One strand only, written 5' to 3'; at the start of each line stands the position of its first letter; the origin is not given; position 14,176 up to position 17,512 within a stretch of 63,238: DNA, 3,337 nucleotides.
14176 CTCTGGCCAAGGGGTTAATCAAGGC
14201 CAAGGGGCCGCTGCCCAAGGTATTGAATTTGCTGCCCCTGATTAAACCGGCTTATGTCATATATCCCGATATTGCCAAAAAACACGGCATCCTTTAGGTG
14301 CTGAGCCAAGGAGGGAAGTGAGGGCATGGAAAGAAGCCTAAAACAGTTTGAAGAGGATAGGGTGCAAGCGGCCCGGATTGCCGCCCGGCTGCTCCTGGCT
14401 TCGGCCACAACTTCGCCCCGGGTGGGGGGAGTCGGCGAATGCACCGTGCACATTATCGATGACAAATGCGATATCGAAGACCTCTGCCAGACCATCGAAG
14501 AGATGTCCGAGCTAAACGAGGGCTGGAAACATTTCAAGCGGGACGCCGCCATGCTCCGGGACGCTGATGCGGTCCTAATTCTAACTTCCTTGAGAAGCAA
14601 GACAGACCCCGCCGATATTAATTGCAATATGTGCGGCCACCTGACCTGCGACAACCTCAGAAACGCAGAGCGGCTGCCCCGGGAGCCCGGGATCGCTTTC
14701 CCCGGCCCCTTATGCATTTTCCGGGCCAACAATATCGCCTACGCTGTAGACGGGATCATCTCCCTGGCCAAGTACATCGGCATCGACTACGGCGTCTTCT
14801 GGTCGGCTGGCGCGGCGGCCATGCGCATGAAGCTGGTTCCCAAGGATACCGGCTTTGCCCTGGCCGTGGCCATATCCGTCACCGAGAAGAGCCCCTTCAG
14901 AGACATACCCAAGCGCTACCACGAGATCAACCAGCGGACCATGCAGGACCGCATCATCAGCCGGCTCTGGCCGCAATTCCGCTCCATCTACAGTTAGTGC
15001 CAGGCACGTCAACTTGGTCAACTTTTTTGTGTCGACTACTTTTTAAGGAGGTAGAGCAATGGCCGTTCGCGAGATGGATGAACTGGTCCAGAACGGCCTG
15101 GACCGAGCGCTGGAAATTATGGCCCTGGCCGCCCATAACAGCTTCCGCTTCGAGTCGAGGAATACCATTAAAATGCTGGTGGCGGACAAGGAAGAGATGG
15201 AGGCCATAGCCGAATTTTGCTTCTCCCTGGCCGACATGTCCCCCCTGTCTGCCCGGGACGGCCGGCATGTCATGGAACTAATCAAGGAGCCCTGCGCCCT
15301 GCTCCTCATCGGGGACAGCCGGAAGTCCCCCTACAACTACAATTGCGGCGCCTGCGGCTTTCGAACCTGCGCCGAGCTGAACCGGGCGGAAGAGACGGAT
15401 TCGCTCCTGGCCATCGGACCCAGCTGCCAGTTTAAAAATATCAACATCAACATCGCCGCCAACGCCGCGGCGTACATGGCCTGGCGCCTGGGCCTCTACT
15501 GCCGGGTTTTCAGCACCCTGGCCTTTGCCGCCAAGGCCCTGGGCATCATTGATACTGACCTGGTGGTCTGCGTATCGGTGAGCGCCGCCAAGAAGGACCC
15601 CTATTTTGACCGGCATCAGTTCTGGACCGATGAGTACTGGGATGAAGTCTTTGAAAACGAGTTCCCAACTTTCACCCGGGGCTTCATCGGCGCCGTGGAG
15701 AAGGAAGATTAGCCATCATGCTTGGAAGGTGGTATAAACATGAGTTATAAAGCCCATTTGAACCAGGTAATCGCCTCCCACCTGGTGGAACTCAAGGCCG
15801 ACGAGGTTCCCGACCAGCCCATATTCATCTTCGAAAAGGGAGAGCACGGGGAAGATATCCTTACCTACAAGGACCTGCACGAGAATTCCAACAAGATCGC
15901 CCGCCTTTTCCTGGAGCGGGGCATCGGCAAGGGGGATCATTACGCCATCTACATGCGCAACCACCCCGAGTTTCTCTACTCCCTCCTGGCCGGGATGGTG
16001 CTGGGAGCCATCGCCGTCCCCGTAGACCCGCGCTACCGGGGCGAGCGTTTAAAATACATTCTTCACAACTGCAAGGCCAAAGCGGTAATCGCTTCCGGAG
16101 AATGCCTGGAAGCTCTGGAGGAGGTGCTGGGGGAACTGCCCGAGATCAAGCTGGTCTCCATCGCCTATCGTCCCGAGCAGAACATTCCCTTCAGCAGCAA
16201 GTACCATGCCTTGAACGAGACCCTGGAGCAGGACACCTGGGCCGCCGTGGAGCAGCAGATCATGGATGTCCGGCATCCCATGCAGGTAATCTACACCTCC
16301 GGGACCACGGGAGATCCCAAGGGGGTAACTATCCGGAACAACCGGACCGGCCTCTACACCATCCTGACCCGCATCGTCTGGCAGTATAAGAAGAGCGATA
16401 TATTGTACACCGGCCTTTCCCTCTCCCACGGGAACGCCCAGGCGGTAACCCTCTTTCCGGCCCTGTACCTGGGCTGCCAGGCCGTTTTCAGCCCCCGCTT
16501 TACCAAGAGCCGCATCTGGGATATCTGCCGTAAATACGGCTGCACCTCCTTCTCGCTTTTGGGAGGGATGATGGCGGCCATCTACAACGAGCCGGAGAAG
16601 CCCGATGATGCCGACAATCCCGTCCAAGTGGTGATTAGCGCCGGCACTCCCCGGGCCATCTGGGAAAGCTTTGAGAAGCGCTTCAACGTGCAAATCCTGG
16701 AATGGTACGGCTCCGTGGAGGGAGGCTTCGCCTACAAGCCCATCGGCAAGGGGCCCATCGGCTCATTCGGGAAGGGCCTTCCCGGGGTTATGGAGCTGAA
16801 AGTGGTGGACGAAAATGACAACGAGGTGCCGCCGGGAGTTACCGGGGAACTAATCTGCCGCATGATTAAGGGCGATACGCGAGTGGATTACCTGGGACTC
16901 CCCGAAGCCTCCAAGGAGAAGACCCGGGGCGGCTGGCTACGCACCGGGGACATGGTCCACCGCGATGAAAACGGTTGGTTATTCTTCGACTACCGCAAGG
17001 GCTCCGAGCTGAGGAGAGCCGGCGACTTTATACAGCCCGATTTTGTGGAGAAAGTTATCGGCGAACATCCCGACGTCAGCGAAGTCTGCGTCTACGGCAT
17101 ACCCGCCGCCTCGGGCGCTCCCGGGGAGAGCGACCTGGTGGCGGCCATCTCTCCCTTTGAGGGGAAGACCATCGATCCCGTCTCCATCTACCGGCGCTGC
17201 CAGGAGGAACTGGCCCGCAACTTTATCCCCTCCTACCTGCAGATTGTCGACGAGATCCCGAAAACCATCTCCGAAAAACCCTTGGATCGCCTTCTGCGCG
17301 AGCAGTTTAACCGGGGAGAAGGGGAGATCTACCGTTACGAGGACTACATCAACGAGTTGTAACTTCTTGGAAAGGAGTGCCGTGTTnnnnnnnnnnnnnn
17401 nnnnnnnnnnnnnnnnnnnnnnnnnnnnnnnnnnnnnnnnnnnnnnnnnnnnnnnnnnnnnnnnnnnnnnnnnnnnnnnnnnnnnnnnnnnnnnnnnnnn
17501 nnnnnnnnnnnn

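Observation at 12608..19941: TetR-linked acyl-CoA cluster with two tandem DUF2148 Fe-S paralogs and an SCP2 carrier but no hydratase or dehydrogenase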

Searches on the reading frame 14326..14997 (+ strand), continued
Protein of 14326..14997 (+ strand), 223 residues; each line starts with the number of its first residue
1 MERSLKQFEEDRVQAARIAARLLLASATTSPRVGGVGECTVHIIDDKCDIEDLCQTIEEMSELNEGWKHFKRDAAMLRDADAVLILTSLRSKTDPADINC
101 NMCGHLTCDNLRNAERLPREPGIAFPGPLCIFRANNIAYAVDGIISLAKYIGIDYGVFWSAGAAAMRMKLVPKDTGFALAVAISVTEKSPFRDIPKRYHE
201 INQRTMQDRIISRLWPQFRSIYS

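Call 101: find_encoding_contigs(protein=P0404, flank=8000, max_places=1)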
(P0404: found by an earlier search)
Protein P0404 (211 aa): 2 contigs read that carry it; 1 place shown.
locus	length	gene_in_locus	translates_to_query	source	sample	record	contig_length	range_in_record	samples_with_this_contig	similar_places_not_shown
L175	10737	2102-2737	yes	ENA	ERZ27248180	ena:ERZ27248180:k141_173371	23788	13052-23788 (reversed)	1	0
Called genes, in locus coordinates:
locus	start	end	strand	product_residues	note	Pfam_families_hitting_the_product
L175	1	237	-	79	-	?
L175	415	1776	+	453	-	PF00324:AA_permease, PF13520:AA_permease_2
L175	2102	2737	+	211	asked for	PF09918:DUF2148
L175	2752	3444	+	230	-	PF09918:DUF2148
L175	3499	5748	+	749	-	PF01180:DHO_dh, PF13237:Fer4_10 (faint), PF13484:Fer4_16 (faint), PF13187:Fer4_9 (weak), PF12838:Fer4_7 (weak), PF04422:FrhB_FdhB_N, PF04432:FrhB_FdhB_C, PF25160:LdpA_Fe-S-bd (weak), +5 more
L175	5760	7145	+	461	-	PF01979:Amidohydro_1, PF07969:Amidohydro_3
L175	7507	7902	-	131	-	-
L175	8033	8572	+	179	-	PF00011:HSP20 (faint)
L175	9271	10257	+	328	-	PF03551:PadR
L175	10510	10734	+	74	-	PF00741:Gas_vesicle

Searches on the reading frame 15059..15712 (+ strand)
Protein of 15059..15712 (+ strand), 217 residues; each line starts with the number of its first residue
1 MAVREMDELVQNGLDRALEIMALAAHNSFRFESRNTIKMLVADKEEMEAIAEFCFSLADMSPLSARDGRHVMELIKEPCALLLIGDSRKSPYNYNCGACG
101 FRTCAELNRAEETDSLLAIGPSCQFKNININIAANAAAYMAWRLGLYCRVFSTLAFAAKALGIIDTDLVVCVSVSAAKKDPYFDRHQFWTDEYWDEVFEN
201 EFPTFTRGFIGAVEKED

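Call 3: search_protein_families(library=pfam, proteins=[window:15059-15712:+], max_evalue=0.01)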
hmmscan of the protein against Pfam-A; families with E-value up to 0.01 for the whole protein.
window:15059-15712:+ (217 aa): 2 families
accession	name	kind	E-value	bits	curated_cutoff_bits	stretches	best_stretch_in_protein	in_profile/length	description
PF09918.14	DUF2148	-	3.7e-19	68.9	25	1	120-185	2-68/68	Uncharacterized protein containing a ferredoxin domain (DUF2148)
PF04060.18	FeS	-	0.0016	18.6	23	1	94-107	4-17/33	Putative Fe-S cluster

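Call 4: search_protein_families(library=ncbifam, proteins=[window:15059-15712:+], max_evalue=0.01)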
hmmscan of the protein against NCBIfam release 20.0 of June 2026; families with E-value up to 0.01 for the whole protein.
window:15059-15712:+ (217 aa): 0 families

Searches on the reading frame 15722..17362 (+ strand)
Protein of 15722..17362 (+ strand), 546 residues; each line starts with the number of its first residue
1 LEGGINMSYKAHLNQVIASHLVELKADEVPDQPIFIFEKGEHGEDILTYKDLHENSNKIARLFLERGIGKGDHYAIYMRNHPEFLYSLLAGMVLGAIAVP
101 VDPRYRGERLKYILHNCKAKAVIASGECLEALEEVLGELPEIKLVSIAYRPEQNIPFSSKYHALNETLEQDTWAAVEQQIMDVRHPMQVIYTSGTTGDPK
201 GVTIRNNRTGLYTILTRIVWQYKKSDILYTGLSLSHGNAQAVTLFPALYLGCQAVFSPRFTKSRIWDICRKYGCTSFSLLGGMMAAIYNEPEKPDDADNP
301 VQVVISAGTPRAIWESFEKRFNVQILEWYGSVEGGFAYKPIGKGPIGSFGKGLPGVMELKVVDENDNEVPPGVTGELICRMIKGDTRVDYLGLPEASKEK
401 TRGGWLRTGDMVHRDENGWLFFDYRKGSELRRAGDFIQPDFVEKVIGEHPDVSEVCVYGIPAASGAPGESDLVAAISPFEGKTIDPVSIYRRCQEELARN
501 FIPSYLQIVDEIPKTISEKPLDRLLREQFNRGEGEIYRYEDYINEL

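Call 3: search_protein_families(library=pfam, proteins=[window:15722-17362:+], max_evalue=0.01)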
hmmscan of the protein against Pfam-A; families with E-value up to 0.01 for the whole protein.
window:15722-17362:+ (546 aa): 2 families
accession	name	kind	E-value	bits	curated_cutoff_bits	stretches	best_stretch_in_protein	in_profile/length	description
PF00501.34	AMP-binding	-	3.1e-65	220.9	29.9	1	25-380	4-375/384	AMP-binding enzyme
PF13193.12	AMP-binding_C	-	5.2e-10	40.5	24.5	1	442-519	2-76/76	AMP-binding enzyme C-terminal domain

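Call 4: search_protein_families(library=ncbifam, proteins=[window:15722-17362:+], max_evalue=0.01)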
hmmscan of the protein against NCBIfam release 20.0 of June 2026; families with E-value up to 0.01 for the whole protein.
window:15722-17362:+ (546 aa): 98 families (the best 25 are shown)
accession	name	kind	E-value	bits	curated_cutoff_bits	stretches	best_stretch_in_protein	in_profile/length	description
NF004808.0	PRK06155.1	equivalog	7.9e-91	304.9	722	1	12-528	17-521/542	ATP-dependent acyl-CoA ligase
NF004837.0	PRK06187.1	subfamily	2.3e-82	277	476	1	18-533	10-526/531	long-chain-fatty-acid--CoA ligase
NF005947.1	PRK08008.1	equivalog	2e-68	231.3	651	1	24-519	15-511/518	crotonobetaine/carnitine-CoA ligase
NF006134.1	PRK08279.1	equivalog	2.9e-67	227.6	625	1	19-520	47-558/605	long-chain-acyl-CoA synthetase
NF006182.0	PRK08316.1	subfamily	3e-57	194.3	663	1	23-531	18-519/523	fatty acyl-CoA synthetase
NF009071.0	PRK12406.1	subfamily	4.7e-56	190.3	701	1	45-532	11-505/510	acyl-CoA synthetase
NF005897.1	PRK07867.1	exception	2.9e-53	181.3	850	1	49-525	27-481/496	long-chain-fatty-acid--CoA ligase FadD17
NF052587.1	SterCoASynCasI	equivalog_domain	3.4e-50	171.1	900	1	72-539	53-518/550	steroid-22-oyl-CoA synthetase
NF005863.0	PRK07798.1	subfamily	4.5e-50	170.7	543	1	19-527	7-529/540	acyl-CoA synthetase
NF052269.1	Staph_lig_FadD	equivalog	1e-47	162.6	650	1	47-527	28-491/499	long-chain-fatty-acid--CoA ligase FadD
NF006181.0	PRK08314.1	subfamily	6.5e-46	156.7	705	1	13-530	21-555/563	long-chain-fatty-acid--CoA ligase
NF038342.1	FACL_FadD6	exception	1.1e-44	152.8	975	2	44-338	63-344/584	long-chain-acyl-CoA synthetase FadD6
NF005857.1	PRK07786.1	exception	2.1e-44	151.9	733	1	47-529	35-512/513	fatty-acid--CoA ligase FadD5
NF004114.0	PRK05605.1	equivalog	2.1e-44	151.8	766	2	161-530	198-570/575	long-chain-fatty-acid--CoA ligase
NF009233.0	PRK12583.1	subfamily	2.5e-44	151.6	832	1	11-527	14-548/558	fatty acid CoA ligase family protein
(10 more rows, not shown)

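Call 51: search_solved_structures(query=window:15722-17362:+, max_evalue=1e-30, show_alignments=0)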
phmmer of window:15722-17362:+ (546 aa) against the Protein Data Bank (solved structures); distinct sequences matched with E-value up to 1e-30: 16.
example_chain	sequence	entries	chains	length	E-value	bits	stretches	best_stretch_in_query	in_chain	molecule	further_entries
9vzp_A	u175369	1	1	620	1.8e-43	151.9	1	25-530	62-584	Long-chain fatty acid transport protein 2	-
20zn_A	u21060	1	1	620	2.6e-43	151.4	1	25-530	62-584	Long-chain fatty acid transport protein 2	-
8r2q_A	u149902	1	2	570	3.1e-40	141.2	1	45-528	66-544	Probable fatty-acid-CoA ligase FadD5 (Fatty-acid-CoA synthetase) (Fatty-acid-CoA synthase)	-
6qjz_A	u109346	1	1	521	5.1e-37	130.6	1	45-529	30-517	oxalyl CoA-synthetase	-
5ie0_A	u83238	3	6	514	3.7e-35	124.5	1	42-529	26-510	Oxalate--CoA ligase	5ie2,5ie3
3etc_A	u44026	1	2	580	2.4e-34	121.8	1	18-519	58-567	AMP-binding protein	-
8r2r_A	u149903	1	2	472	7.6e-34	120.1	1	45-452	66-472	Probable fatty-acid-CoA ligase FadD5 (Fatty-acid-CoA synthetase) (Fatty-acid-CoA synthase)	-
8aff_A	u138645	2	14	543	1.2e-32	116.2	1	67-531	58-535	Oxalate--CoA ligase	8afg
4wv3_A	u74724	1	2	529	2.9e-32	114.9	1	47-519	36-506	Anthranilate-CoA ligase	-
3r44_A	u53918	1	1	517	3e-32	114.9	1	47-530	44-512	fatty acyl CoA synthetase FADD13 (FATTY-ACYL-CoA SYNTHETASE)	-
9g79_B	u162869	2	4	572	4.1e-31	111.1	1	23-540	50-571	Acetyl-coenzyme A synthetase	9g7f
6mfy_A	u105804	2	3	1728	7.9e-31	110.2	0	5-523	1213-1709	Linear gramicidin synthase subunit A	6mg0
6mfz_A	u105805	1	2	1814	9e-31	110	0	24-123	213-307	Linear gramicidin synthase subunit A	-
9be3_A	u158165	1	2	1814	9e-31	110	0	24-123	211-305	Linear gramicidin synthase subunit A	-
9be4_A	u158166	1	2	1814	9e-31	110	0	24-123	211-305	Linear gramicidin synthase subunit A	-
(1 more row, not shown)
